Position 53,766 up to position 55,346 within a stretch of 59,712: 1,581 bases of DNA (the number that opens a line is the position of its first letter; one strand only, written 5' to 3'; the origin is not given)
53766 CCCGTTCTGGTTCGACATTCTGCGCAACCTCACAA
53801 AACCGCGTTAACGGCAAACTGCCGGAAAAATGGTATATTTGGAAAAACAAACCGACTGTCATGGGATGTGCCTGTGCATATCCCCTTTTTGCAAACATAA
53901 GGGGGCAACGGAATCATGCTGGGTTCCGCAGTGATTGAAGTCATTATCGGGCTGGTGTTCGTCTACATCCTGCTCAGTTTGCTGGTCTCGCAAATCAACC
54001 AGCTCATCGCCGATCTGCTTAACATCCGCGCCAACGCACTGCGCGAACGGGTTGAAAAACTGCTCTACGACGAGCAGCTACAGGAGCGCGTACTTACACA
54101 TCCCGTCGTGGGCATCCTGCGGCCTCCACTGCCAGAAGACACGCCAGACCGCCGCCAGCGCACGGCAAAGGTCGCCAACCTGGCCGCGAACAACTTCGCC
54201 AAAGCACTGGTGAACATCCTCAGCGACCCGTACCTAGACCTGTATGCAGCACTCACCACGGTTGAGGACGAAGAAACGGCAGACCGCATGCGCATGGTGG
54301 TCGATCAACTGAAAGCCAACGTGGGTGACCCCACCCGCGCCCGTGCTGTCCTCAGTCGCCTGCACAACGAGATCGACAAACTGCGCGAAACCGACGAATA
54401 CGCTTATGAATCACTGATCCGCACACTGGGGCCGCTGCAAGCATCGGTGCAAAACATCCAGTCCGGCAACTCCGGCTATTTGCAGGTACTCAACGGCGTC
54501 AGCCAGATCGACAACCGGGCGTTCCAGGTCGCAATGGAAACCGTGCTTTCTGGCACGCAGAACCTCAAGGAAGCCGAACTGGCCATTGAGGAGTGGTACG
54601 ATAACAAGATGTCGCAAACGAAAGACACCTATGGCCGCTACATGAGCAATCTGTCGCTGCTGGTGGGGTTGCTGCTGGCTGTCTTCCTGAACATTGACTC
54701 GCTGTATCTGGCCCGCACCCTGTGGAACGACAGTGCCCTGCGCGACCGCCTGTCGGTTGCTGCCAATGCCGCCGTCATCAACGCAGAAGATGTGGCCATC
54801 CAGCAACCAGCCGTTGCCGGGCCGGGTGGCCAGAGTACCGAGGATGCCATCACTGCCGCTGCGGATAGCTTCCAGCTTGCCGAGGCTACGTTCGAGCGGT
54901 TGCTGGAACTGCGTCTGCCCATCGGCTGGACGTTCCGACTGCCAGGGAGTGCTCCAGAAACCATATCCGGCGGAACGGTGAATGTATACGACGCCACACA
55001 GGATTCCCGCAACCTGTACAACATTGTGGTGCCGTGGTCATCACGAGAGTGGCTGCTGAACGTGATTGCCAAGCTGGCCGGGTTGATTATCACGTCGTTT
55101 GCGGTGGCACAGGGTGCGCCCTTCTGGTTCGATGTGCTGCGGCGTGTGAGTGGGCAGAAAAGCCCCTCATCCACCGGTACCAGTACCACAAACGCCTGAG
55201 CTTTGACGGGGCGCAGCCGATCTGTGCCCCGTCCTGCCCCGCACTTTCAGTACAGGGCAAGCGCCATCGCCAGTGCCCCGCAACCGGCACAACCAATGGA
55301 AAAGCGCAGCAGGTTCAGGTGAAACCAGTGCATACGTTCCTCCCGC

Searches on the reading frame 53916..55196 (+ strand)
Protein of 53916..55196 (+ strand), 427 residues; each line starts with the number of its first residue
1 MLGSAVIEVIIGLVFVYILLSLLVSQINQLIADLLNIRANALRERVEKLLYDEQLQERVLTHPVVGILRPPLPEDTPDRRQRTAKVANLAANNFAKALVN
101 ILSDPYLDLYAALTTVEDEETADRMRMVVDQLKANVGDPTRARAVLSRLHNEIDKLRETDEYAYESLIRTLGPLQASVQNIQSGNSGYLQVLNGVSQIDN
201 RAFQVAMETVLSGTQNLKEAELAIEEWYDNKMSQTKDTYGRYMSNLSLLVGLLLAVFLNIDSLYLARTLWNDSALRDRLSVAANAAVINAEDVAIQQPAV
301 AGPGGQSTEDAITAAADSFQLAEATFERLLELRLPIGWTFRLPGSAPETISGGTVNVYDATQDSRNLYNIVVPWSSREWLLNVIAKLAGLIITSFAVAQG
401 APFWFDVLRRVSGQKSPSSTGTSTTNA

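Call 4: search_protein_families(library=pfam, proteins=[window:53916-55196:+], max_evalue=1)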
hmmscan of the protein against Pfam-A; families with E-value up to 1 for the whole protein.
window:53916-55196:+ (427 aa): 2 families
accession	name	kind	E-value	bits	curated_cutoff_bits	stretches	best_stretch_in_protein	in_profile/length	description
PF04513.17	Baculo_PEP_C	-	0.03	14.8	38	1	109-196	32-119/140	Baculovirus polyhedron envelope protein, PEP, C terminus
PF05478.16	Prominin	-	0.1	11.1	34.3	1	110-240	619-723/799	Prominin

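Call 5: search_protein_families(library=ncbifam, proteins=[window:53916-55196:+], max_evalue=1)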
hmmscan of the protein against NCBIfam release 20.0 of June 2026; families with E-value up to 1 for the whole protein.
window:53916-55196:+ (427 aa): 0 families

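Call 6: search_protein_families(library=padloc, proteins=[window:53916-55196:+], max_evalue=1)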
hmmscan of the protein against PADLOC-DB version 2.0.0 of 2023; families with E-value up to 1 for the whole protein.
window:53916-55196:+ (427 aa): 0 families

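Call 7: search_protein_families(library=phrogs, proteins=[window:53916-55196:+], max_evalue=1)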
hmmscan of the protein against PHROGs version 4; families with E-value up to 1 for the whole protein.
window:53916-55196:+ (427 aa): 1 family
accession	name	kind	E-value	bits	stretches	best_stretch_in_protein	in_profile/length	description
phrog_34620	-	unknown function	0.27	12.8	0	70-124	7-67/104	-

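Call 8: search_solved_structures(query=window:53916-55196:+, max_evalue=10)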
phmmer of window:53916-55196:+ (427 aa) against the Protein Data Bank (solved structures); distinct sequences matched with E-value up to 10: 1.
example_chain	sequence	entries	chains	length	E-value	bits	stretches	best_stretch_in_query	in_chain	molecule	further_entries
1is1_A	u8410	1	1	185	0.084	15.1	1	39-127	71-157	RIBOSOME RECYCLING FACTOR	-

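Call 9: find_homologous_proteins(query=window:53916-55196:+)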
Query window:53916-55196:+ (427 aa): 286 proteins with E <= 0.001 among 8000 candidates; the best 120 are listed.
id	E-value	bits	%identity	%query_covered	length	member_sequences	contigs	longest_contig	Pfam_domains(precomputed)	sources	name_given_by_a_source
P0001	1.2e-246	836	100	92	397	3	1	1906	-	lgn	-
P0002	1.1e-191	655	73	97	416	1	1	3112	-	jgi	jgi:hypothetical protein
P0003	3.4e-157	542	61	98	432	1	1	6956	-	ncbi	-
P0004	8.4e-146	504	57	99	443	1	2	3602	-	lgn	-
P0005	6.3e-139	481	53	100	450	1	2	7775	-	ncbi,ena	-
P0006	1.8e-138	480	54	100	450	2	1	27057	-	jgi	jgi:hypothetical protein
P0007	5.0e-135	469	55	98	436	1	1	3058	-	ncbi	-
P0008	1.8e-131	457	54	98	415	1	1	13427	-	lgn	-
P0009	2.3e-131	457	53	97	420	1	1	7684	-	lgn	-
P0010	5.6e-130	452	51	98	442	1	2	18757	-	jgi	jgi:hypothetical protein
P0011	2.7e-129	450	53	97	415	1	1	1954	-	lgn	-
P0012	1.9e-128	447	52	100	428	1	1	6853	-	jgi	jgi:hypothetical protein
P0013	7.2e-128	445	52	98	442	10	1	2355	-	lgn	-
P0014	2.4e-125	437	50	100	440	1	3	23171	-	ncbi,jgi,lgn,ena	ncbi:MAG: hypothetical protein ACOYL5_02760 [Phototrophicaceae bacterium]|jgi:hypothetical protein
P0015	1.0e-124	435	52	98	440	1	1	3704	-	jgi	-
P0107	1.3e-28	118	33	47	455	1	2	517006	-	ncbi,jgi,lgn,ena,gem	-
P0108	1.7e-26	111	26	95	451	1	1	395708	-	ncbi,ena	-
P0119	1.7e-21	95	24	96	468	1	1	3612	-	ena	-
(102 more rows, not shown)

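Call 13: find_related_loci(query=A1, collection=genome_contigs, flank=8000)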
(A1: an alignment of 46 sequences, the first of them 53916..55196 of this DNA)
Query A1 (427 aa) in genome_contigs; peptide patterns used: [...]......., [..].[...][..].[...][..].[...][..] (x = any residue, [..] = any of these).
599 stretches matched a pattern (row limit reached: there are more); 537 encode a relative of the query (tblastn E <= 1e-3); the best 80 are kept; 80 distinct loci.
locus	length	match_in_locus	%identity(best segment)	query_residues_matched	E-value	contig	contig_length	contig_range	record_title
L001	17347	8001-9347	54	1-426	7e-149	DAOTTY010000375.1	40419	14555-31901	MAG TPA_asm: Anaerolineae bacterium isolate F14_30 k111_1338621, whole genome shotgun sequence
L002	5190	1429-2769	53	1-426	3e-146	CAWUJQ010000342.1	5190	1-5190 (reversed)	MAG: uncultured bacterium isolate SRR17458634_metabat2_28_1705322976 genome assembly, contig: ERZ21854010.3167, whole ge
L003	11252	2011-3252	46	1-426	9e-119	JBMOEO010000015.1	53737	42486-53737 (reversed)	MAG: Phototrophicaceae bacterium isolate Deming_bin.12 contig984, whole genome shotgun sequence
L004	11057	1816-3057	44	1-426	2e-115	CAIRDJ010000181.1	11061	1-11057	MAG: uncultured Chloroflexi bacterium isolate LaPlata-7m-b_bin-240 genome assembly, contig: bin-240:181/500, whole genom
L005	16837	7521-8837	50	1-425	1e-135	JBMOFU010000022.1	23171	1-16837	MAG: Phototrophicaceae bacterium isolate Deming_bin.258 contig5358, whole genome shotgun sequence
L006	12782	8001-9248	34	4-415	5e-67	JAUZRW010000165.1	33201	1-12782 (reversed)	MAG: Anaerolineae bacterium isolate GS19_ROV16_BS04-AMOR20_M1477 AMOR20_M1477_contig165, whole genome shotgun sequence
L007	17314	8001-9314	35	1-418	5e-65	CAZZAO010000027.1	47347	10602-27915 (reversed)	MAG TPA_asm: uncultured Anaerolineaceae bacterium isolate SRP263991_co5_127 genome assembly, contig: NODE_1603_length_47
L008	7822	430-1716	33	1-412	1e-64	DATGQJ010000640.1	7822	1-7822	MAG TPA_asm: Oceanobacillus sp. isolate SMAG_U10420 k141_4755186, whole genome shotgun sequence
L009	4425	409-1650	32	1-420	3e-64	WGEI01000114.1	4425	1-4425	MAG: Anaerolineae bacterium isolate S146_30 k151_265186, whole genome shotgun sequence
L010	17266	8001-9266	35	4-426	1e-63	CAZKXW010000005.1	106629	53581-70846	MAG TPA_asm: uncultured Anaerolineaceae bacterium isolate binchicken_co274_494 genome assembly, contig: NODE_444_length_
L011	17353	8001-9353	33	1-426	3e-63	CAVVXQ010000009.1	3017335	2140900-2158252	MAG: uncultured Chloroflexia bacterium isolate MFD05442.bin.2.222 genome assembly, contig: contig_9561, whole genome sho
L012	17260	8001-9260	34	4-425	3e-63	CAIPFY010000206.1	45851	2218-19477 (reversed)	MAG: uncultured Chloroflexi bacterium isolate Loclat_bin-07687 genome assembly, contig: bin-07687:206/464, whole genome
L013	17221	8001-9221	34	4-413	4e-63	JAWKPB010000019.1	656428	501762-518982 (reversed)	MAG: Anaerolineae bacterium isolate BC1.4 BC1.4.fa-19, whole genome shotgun sequence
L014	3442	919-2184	35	4-424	8e-63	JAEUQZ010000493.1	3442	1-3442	MAG: Anaerolineae bacterium isolate new MAG-264 NODE_493_length_3442_cov_2.638633, whole genome shotgun sequence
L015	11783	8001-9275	33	6-411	1e-62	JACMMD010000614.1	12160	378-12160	MAG: Anaerolineae bacterium isolate ES-bin-76 ES-bin-76-contig-k141_6428370, whole genome shotgun sequence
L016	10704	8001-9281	32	1-415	6e-62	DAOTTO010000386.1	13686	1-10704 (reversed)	MAG TPA_asm: Anaerolineae bacterium isolate F11_13 k119_2764312, whole genome shotgun sequence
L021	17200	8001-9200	31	5-411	2e-60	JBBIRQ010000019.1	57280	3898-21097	MAG: Anaerolineaceae bacterium isolate SLF170214_bin_353 NODE_380_length_57280_cov_5.56034, whole genome shotgun sequenc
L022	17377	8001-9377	32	6-422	5e-60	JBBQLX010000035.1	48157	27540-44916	MAG: Aggregatilineales bacterium isolate Co_metawrap_466 Cmw_466_k141_13995263_length_48157_cov_8.9752, whole genome sho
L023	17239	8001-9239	36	2-412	7e-60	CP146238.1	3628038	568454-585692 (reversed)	Aggregatilineales bacterium SYSU G02658 chromosome, complete genome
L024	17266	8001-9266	34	4-426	6e-60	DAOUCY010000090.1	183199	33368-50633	MAG TPA_asm: Anaerolineae bacterium isolate H89_877 110713, whole genome shotgun sequence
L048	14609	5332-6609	30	1-412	2e-54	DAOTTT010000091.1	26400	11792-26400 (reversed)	MAG TPA_asm: Anaerolineae bacterium isolate F14_20 k111_1645892, whole genome shotgun sequence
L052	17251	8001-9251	29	1-418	1e-53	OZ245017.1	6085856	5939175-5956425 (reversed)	MAG: Phototrophicaceae bacterium isolate 75b39b6a-bc88-4430-bfad-914235af2d3e genome assembly, chromosome: 1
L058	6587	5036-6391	26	1-411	5e-52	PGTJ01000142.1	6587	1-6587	MAG: Phototrophicales bacterium isolate CP2_20G k99_124212, whole genome shotgun sequence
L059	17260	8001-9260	30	5-411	7e-52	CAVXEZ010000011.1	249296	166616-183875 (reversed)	MAG: uncultured Chloroflexia bacterium isolate MFD02416.bin.1.282 genome assembly, contig: contig_20504, whole genome sh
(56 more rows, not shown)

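Call 19: search_protein_families(library=pfam, proteins=[L021:9727-11166:-, L022:11160-12188:-, L016:5330-5767:+, L006:4133-5923:+, L024:4385-5917:-, L052:6915-7574:+, L058:3582-4913:-, L013:1018-2622:+, L059:13949-14881:+, L048:10936-11706:-], max_evalue=0.001)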
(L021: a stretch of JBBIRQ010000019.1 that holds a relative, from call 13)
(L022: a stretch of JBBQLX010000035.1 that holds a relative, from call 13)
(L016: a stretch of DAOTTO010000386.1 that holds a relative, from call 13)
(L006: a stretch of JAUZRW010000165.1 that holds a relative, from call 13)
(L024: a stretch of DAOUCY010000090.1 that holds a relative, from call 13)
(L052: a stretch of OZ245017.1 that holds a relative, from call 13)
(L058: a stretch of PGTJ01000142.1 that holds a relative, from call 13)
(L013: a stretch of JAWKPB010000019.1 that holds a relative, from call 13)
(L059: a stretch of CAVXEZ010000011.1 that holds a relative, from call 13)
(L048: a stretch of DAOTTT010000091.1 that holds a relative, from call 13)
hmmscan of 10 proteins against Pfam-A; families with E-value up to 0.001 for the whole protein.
L021:9727-11166:- (479 aa): 4 families
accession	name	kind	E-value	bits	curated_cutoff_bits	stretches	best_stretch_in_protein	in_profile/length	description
PF02878.22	PGM_PMM_I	-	3.4e-37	127.6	22.5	1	2-135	3-133/138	Phosphoglucomutase/phosphomannomutase, alpha/beta/alpha domain I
PF02880.22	PGM_PMM_III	-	1.3e-27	96.6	20.7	1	271-380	3-114/115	Phosphoglucomutase/phosphomannomutase, alpha/beta/alpha domain III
PF02879.22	PGM_PMM_II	-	5.1e-22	78.8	29.3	1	166-265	3-103/103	Phosphoglucomutase/phosphomannomutase, alpha/beta/alpha domain II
PF00408.26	PGM_PMM_IV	-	2e-11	44.2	23.1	1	418-464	21-61/68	Phosphoglucomutase/phosphomannomutase, C-terminal domain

L022:11160-12188:- (342 aa): 2 families
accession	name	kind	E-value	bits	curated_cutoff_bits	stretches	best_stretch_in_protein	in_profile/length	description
PF13685.12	Fe-ADH_2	-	4.8e-16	59.5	28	1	26-145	21-149/149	Iron-containing alcohol dehydrogenase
PF00465.25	Fe-ADH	-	0.00036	20.6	31.3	0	71-118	80-144/168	Iron-containing alcohol dehydrogenase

L016:5330-5767:+ (146 aa): 1 family
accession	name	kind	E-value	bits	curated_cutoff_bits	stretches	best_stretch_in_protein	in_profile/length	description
PF00072.30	Response_reg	-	3.7e-30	104.8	30.2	1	23-134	1-110/111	Response regulator receiver domain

L006:4133-5923:+ (597 aa): 0 families

L024:4385-5917:- (510 aa): 5 families
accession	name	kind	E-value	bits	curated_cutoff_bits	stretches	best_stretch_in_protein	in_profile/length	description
PF02518.31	HATPase_c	-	8e-26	91.1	26.4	1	401-507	2-109/111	Histidine kinase-, DNA gyrase B-, and HSP90-like ATPase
PF13492.12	GAF_3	-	1.5e-08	35.5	27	1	134-252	2-127/129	GAF domain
PF13185.12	GAF_2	-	4.4e-07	30.6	28.6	1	135-252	5-135/136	GAF domain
PF00512.31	HisKA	-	1.1e-06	29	26.9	1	292-351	3-61/66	His Kinase A (phospho-acceptor) domain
PF01590.32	GAF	-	6.8e-06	27.1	22.4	1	136-249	4-130/133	GAF domain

L052:6915-7574:+ (220 aa): 1 family
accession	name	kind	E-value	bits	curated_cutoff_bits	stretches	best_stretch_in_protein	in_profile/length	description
PF08239.17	SH3_3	-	4.6e-05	24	27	1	102-142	2-42/54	Bacterial SH3 domain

L058:3582-4913:- (443 aa): 2 families
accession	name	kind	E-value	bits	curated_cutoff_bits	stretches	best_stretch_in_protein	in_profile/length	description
PF07690.21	MFS_1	-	4.2e-16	59.2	33.4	1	41-383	2-347/347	Major Facilitator Superfamily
PF05977.19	MFS_3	-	0.00017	20.6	27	1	243-421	219-397/524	Transmembrane secretion effector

L013:1018-2622:+ (535 aa): 0 families

L059:13949-14881:+ (311 aa): 3 families
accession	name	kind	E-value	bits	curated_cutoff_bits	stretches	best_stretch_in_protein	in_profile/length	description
PF00535.33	Glycos_transf_2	-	3.5e-29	102.3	23.3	1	5-134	1-128/168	Glycosyl transferase family 2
PF13641.12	Glyco_tranf_2_3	-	1.4e-05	25.7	27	1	2-127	1-128/230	Glycosyltransferase like family 2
PF13506.12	Glyco_transf_21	-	2.1e-05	24.5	21.7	1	74-137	19-84/174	Glycosyl transferase family 21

L048:10936-11706:- (256 aa): 4 families
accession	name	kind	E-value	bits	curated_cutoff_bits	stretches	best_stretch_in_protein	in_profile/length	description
PF13561.12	adh_short_C2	-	2.7e-65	220.7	27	1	17-252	5-236/236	Enoyl-(Acyl carrier protein) reductase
PF00106.31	adh_short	-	3.1e-58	196.9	26.6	1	9-203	1-193/195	short chain dehydrogenase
PF08659.16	KR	-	1.3e-06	28.9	22.6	1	12-166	4-156/180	KR domain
PF23441.1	SDR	-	4e-06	26.9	27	1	10-251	9-255/258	SDR-like rossmann domain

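Call 20: predict_structure(alignment_id=A1)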
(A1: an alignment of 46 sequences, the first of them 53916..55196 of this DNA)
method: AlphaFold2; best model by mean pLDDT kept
length: 427 residues; sequences in the alignment: 46
mean_pLDDT: 85.3   pTM: 0.76
mean pLDDT of the five models: 85.3, 84.1, 82.7, 81.2, 79.9
residues with pLDDT >= 90: 219; 70-90: 146; 50-70: 58; < 50: 4
segments of 3 or more residues with pLDDT < 50: none
pLDDT, mean of each block of 10 residues (from residue 1): 84 92 90 85 84 85 69 67 72 94 91 92 95 94 97 96 95 92 85 92 95 95 96 90 92 93 93 90 83 58 64 82 83 88 70 64 88 90 94 93 89 68 49
secondary structure, 60 per line:
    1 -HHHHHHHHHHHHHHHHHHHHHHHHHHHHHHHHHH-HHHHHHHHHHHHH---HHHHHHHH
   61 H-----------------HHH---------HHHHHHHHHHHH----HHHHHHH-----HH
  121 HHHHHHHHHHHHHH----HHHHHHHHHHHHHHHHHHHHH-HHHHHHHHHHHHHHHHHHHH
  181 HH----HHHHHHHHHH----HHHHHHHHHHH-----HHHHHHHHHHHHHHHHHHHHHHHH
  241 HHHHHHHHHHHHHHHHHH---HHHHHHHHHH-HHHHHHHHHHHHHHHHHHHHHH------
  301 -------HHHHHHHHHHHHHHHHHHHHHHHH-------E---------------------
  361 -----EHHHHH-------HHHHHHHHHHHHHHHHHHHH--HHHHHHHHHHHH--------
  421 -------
elements in order: H2-35 H37-49 H53-61 H91-102 H107-113 H119-134 H139-159 H161-182 H187-196 H201-211 H217-258 H262-271 H273-294 H308-331 H367-371 H379-398 H401-412

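Call 31: fold_search(model_id=the predicted structure, library=pdb)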
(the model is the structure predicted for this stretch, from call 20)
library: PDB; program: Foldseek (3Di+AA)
matches with E <= 10: 254; with E <= 0.001: 0
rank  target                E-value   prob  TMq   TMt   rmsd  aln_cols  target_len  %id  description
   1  4tql_A                5.4e-01  0.13  0.09  0.17  35.5       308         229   12  Computationally designed three helix bundle (released 2014-10-15)
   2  8j8m_B                5.6e-01  0.04  0.09  0.08  27.3       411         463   13  Overall structure of the LAT1-4F2hc bound with tryptophan (released 2024-07-10)
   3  7jh5_B                6.4e-01  0.07  0.10  0.13  28.8       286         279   16  Co-LOCKR: de novo designed protein switch (released 2020-09-02)
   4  4pho_A                6.4e-01  0.06  0.09  0.12  32.7       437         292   11  ClyA CC6/264 ox (2-303) (released 2014-09-24)
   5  6z0c_A                7.1e-01  0.11  0.09  0.17  32.9       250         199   13  Structure of in silico modelled artificial Maquette-3 protein (released 2021-03-17)
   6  6ivl_B                7.4e-01  0.07  0.10  0.12  23.1       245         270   13  Crystal structure of a membrane protein L259A (released 2019-11-06)
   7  6z0c_B                8.5e-01  0.08  0.09  0.16  31.6       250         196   13  Structure of in silico modelled artificial Maquette-3 protein (released 2021-03-17)
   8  5f4y_A                9.3e-01  0.23  0.10  0.23  21.3       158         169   13  Structure of the SD2 domain of Human Shroom2 (released 2016-10-19)
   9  6ivm_B                9.3e-01  0.06  0.09  0.12  23.4       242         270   13  Crystal structure of a membrane protein P143A (released 2019-11-06)
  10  9fqw_A                9.3e-01  0.04  0.10  0.09  26.7       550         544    8  Cryo-EM structure of MmCAT1 bound with FrMLV-RBD in the ornithine-bound inward-occluded state (released 2025-07-02)
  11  6z0c_C                9.7e-01  0.08  0.09  0.16  32.8       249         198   14  Structure of in silico modelled artificial Maquette-3 protein (released 2021-03-17)
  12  6jlf_C                1.0e+00  0.06  0.09  0.12  29.9       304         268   13  Crystal structure of a bacterial Bestrophin homolog from Klebsiella pneumoniae D179A mutation - HR (released 2019-11-13)
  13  6vfk_B                1.0e+00  0.06  0.09  0.12  27.0       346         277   12  De novo designed tetrahedral nanoparticle T33_dn10 displaying 4 copies of BG505-SOSIP trimer on the surface (released 2020-07-22)
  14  6ivj_A                1.1e+00  0.06  0.09  0.12  25.1       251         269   15  Crystal structure of a membrane protein G18A (released 2019-11-06)
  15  5kuc                  1.1e+00  0.04  0.11  0.11  36.5       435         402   11  Crystal structure of trypsin activated Cry6Aa (released 2016-08-03)
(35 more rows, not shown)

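Call 32: search_protein_families(library=pfam, alignment_id=A1, max_evalue=0.1)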
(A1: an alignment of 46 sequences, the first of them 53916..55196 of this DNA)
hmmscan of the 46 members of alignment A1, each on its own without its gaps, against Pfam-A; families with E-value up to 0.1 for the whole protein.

A. member 1, window:53916-55196:+ (427 aa): 1 family
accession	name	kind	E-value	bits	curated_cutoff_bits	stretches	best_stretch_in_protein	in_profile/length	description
PF04513.17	Baculo_PEP_C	-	0.03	14.8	38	1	109-196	32-119/140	Baculovirus polyhedron envelope protein, PEP, C terminus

B. families by the number of members that match (of 46 scanned): 49 families (the first 25 are shown)
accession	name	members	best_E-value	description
PF03040.20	CemA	3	0.052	CemA family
PF04733.20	Coatomer_E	2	0.005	Coatomer epsilon subunit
PF18385.6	Tiam_CC_Ex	2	0.015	T-lymphoma invasion and metastasis CC-Ex domain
PF12555.13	SteA-like_C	2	0.018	SteA-like C-terminal domain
PF04513.17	Baculo_PEP_C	2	0.023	Baculovirus polyhedron envelope protein, PEP, C terminus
PF07813.17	LTXXQ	2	0.029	LTXXQ motif family protein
PF04353.18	Rsd_AlgQ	2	0.034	Regulator of RNA polymerase sigma(70) subunit, Rsd/AlgQ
PF09539.15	DUF2385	2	0.034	Protein of unknown function (DUF2385)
PF09177.16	STX6_10_61_N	1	0.0012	Syntaxin 6/10/61, N-terminal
PF14023.12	Bestrophin-like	1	0.0013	Bestrophin-like domain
PF08951.15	EntA_Immun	1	0.003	Enterocin A Immunity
PF03177.20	Nucleoporin_C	1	0.0033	Non-repetitive/WGA-negative nucleoporin C-terminal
PF20168.4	PDS5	1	0.0063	Sister chromatid cohesion protein PDS5 protein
PF04978.18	MST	1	0.0071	Mycothiol-S-transferase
PF17940.6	TetR_C_31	1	0.0072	Tetracyclin repressor-like, C-terminal domain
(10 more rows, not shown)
